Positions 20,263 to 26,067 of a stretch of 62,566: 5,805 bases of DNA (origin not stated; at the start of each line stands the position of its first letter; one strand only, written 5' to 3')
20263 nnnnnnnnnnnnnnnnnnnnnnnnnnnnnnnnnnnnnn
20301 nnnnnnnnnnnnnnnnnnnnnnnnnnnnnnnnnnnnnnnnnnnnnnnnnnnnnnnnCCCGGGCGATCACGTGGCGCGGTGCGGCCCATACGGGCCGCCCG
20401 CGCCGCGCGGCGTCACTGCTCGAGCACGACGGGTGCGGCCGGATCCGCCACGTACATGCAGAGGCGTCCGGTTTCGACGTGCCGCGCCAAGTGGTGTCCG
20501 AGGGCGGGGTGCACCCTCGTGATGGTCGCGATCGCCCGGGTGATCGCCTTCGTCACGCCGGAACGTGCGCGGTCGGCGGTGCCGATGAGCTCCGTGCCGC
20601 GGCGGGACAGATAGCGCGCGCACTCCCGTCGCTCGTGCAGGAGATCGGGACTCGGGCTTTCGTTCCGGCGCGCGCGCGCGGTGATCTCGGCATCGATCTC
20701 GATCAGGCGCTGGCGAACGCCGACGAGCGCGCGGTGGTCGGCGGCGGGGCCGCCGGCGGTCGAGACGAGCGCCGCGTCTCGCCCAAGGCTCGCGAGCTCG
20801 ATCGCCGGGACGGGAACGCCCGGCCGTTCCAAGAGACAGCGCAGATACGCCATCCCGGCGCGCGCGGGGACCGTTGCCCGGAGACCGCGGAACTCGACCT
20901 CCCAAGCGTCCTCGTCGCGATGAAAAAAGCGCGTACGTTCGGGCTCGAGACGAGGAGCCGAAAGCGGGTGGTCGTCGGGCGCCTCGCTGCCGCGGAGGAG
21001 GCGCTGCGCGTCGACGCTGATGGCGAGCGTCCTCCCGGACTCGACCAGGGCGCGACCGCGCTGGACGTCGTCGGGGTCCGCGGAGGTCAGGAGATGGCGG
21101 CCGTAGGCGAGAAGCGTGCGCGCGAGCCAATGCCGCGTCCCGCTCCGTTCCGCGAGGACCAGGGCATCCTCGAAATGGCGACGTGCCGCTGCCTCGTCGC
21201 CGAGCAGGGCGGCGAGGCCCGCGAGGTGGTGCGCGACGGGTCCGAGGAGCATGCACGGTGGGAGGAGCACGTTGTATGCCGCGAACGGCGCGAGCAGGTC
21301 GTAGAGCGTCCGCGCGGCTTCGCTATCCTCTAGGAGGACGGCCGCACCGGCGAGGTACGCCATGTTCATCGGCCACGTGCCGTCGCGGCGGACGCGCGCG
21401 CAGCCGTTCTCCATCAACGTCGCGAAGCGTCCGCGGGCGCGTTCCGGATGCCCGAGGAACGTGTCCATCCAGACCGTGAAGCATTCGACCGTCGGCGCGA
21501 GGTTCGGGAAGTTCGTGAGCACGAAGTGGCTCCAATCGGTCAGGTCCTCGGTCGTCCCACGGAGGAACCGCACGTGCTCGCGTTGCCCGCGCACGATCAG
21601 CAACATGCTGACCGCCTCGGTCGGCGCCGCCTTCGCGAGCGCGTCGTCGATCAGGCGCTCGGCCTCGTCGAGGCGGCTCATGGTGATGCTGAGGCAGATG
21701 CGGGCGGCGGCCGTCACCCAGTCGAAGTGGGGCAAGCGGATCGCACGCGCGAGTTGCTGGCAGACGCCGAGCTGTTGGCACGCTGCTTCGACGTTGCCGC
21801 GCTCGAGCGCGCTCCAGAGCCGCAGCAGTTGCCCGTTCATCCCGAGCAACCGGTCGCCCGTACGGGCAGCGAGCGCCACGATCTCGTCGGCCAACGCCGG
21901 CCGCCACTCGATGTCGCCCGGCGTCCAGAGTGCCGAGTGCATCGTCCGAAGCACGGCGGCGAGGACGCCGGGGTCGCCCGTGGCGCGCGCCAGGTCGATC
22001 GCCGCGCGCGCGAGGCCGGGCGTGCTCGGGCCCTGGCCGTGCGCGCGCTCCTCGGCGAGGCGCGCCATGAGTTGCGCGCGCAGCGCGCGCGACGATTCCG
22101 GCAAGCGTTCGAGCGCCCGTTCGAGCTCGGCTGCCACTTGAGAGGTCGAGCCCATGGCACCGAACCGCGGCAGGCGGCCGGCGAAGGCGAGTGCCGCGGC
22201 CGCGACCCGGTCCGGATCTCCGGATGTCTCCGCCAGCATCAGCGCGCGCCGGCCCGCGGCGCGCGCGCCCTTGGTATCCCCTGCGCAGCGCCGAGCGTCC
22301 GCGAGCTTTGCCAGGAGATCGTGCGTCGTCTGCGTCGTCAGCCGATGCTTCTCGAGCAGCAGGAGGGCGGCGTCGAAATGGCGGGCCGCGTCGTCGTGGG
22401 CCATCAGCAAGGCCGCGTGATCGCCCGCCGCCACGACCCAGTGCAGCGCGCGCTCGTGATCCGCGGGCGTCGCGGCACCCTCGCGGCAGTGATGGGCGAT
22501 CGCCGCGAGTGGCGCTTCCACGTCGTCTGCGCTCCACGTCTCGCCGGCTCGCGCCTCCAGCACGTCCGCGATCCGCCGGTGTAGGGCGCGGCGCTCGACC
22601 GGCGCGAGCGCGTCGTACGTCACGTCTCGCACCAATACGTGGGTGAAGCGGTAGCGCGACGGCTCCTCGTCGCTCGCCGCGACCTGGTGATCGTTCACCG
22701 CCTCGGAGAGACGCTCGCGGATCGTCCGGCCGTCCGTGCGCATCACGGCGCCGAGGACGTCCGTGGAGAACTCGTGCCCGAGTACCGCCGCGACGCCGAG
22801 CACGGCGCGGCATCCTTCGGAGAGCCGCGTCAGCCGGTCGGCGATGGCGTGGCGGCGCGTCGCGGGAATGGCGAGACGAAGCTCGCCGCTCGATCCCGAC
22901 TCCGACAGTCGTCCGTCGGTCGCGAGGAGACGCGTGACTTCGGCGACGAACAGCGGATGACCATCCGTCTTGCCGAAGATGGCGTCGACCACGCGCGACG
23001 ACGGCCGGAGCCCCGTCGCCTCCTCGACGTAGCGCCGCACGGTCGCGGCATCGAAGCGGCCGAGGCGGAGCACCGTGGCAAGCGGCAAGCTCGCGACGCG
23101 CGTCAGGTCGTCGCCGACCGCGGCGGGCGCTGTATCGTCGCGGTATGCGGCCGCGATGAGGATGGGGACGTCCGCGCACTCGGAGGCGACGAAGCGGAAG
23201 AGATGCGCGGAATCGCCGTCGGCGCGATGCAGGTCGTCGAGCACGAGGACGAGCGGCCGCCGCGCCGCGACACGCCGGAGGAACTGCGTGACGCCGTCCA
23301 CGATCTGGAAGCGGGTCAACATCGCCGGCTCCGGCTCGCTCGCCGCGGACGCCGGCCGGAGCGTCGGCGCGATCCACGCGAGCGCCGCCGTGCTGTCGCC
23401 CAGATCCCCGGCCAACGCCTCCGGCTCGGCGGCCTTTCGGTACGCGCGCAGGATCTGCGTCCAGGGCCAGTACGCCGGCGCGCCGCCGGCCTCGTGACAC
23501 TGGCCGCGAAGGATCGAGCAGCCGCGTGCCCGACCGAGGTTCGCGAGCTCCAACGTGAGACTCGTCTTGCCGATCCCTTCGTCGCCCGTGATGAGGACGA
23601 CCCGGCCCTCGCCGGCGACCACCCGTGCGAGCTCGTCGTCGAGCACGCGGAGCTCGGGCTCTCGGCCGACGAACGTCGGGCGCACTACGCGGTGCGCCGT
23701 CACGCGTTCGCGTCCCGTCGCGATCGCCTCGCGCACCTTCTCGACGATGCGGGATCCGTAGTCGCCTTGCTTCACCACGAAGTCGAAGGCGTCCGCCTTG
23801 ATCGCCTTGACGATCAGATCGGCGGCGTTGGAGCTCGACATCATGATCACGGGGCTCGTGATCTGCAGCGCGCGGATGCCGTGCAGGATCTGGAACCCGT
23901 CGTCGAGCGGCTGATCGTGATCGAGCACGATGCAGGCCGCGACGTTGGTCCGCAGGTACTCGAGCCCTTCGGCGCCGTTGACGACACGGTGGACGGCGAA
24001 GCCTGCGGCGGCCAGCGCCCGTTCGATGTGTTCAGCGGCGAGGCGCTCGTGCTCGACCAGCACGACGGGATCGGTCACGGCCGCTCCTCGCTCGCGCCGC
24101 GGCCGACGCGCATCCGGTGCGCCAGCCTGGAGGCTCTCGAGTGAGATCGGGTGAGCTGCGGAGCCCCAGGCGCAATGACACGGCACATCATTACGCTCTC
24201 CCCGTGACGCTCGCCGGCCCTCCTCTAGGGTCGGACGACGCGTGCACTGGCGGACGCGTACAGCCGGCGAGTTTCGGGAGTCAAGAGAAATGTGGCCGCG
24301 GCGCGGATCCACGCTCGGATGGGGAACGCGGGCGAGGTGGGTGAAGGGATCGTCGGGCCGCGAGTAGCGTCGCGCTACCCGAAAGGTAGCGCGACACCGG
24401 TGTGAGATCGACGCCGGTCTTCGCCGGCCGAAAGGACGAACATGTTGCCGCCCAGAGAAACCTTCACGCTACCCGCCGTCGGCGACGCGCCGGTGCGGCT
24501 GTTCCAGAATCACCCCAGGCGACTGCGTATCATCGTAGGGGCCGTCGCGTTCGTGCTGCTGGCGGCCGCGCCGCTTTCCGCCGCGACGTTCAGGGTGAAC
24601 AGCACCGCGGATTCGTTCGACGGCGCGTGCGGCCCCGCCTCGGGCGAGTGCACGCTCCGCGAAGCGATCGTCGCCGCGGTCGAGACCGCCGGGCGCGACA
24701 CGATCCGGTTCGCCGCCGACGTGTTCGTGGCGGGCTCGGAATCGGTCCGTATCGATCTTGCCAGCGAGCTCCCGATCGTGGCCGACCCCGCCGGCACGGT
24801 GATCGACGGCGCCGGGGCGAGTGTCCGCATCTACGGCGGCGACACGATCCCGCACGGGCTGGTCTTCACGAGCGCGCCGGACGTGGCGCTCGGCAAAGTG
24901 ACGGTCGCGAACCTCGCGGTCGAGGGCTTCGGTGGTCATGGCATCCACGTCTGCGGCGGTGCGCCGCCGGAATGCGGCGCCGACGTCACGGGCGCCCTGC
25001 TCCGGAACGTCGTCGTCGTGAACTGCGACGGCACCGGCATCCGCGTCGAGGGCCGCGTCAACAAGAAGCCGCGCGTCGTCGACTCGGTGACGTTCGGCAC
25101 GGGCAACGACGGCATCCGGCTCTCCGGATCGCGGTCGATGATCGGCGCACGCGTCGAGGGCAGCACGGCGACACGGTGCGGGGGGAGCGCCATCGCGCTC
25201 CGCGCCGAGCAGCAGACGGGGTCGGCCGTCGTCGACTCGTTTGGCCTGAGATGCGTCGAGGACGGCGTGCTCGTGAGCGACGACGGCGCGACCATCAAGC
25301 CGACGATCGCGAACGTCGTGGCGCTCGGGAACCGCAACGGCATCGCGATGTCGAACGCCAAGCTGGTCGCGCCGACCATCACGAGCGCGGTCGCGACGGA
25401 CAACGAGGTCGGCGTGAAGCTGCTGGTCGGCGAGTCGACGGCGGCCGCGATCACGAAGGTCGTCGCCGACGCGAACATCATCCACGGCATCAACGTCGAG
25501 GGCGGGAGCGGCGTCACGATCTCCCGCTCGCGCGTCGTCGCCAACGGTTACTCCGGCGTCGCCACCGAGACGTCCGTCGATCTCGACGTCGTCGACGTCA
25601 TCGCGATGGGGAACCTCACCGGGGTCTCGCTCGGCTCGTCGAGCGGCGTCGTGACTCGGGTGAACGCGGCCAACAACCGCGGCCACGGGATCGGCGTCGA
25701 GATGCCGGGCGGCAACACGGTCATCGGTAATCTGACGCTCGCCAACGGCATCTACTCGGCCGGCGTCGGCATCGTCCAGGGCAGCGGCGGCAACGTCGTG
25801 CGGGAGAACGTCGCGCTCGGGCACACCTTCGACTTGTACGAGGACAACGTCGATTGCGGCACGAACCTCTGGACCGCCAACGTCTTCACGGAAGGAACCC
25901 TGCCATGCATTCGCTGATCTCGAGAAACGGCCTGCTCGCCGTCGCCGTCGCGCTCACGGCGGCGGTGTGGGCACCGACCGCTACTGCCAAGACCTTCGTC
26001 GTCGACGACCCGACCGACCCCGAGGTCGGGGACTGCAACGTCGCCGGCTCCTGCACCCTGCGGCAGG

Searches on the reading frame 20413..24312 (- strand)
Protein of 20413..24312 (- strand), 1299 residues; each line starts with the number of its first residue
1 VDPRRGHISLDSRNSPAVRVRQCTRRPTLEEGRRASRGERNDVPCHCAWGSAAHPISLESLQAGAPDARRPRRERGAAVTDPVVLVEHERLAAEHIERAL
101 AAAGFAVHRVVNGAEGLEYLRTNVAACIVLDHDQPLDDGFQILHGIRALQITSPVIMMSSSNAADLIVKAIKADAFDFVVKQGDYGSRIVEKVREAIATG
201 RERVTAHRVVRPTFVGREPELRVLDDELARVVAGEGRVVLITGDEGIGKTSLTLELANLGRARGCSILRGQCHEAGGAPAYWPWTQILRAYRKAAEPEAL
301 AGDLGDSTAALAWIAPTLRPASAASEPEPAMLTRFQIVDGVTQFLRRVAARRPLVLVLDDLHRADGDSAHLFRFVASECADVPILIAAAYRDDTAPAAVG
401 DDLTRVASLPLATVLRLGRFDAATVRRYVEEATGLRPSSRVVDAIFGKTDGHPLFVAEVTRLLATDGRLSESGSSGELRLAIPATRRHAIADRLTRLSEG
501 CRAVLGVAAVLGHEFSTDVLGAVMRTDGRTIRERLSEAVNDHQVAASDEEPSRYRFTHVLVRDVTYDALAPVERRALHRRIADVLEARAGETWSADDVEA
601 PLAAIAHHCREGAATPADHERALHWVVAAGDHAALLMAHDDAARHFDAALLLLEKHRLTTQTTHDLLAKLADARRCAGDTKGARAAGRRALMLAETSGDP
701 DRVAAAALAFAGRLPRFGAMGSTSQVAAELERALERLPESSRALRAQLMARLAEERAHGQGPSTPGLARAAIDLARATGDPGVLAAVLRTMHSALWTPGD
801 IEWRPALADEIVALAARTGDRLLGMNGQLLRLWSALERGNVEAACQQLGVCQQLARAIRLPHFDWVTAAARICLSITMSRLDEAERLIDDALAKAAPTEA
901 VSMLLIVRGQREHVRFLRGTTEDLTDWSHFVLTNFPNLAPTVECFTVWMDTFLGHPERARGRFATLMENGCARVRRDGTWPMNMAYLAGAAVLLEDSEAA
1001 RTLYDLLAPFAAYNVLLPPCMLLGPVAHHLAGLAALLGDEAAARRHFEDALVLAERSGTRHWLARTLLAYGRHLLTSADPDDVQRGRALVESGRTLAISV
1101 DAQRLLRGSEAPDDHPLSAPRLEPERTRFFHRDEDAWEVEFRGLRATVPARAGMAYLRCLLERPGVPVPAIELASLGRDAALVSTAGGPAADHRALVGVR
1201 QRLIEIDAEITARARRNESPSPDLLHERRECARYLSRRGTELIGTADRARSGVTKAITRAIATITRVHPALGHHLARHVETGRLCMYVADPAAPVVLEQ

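Call 8: search_protein_families(library=pfam, proteins=[window:20413-24312:-], max_evalue=0.001)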
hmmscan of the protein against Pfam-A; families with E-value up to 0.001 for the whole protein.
window:20413-24312:- (1299 aa): 4 families
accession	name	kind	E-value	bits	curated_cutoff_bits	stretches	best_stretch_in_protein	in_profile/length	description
PF13191.12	AAA_16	-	9.6e-26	91.7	32.6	1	213-378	1-158/167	AAA ATPase domain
PF00072.30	Response_reg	-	3.2e-16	59.9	30.2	1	83-184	1-102/111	Response regulator receiver domain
PF13401.12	AAA_22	-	1.8e-05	25.5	27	0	236-374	5-106/130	AAA domain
PF13424.12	TPR_12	-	3.6e-05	24.3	30.1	1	1027-1082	6-63/77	Tetratricopeptide repeat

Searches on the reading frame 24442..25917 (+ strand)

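Call 8: search_protein_families(library=pfam, proteins=[window:24442-25917:+], max_evalue=0.001)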
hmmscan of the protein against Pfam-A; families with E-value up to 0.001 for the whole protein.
window:24442-25917:+ (491 aa): 2 families
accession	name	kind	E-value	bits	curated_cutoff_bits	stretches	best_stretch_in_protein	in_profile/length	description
PF13229.12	Beta_helix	-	1.4e-13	51.3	25.9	2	332-461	8-137/158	Right handed beta helix region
PF05048.19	NosD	-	3.7e-10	40.1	23.6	2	294-481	14-190/212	Periplasmic copper-binding protein (NosD)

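Call 28: search_protein_families(library=ncbifam, proteins=[window:24442-25917:+], max_evalue=0.00001)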
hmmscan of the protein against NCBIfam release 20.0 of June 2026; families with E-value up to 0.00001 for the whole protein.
window:24442-25917:+ (491 aa): 1 family
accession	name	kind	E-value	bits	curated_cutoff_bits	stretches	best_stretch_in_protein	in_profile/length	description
TIGR04214.1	CSLREA_Nterm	domain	6.7e-09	35.5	25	1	50-79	1-26/27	CSLREA domain-containing protein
